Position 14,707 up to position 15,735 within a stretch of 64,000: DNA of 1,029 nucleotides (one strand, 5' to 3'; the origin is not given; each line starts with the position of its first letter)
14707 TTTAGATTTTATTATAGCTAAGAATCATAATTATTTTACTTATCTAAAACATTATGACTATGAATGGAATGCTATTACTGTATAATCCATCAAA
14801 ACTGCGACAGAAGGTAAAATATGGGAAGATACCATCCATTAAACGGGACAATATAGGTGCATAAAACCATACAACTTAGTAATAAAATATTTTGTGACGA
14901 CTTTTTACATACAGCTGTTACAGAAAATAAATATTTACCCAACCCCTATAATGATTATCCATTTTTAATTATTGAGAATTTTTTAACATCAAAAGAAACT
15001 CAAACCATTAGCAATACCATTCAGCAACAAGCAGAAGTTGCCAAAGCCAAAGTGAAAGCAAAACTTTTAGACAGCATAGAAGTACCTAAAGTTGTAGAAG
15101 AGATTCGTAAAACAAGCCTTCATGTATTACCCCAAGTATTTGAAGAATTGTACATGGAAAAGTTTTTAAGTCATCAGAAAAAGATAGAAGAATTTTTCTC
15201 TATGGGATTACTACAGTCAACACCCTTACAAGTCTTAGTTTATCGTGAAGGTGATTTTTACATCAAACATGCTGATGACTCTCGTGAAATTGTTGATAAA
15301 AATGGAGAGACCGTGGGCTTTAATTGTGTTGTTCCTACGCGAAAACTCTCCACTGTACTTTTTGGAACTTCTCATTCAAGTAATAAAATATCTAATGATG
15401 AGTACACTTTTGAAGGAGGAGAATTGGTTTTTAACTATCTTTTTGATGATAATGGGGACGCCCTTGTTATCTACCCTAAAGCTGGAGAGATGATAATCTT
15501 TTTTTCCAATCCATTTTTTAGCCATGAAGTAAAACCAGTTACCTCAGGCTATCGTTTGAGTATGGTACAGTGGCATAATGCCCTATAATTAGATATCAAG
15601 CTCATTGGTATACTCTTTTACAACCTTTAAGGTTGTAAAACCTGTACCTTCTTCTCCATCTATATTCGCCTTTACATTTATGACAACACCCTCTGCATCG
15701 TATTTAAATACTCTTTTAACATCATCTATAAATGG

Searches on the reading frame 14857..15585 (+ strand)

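Call 91: search_protein_families(library=pfam, proteins=[window:14857-15585:+], max_evalue=0.001)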
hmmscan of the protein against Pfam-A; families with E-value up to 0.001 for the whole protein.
window:14857-15585:+ (243 aa): 1 family
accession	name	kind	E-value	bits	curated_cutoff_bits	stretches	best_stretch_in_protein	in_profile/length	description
PF13640.12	2OG-FeII_Oxy_3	-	3.3e-11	44.4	27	1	124-240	1-97/98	2OG-Fe(II) oxygenase superfamily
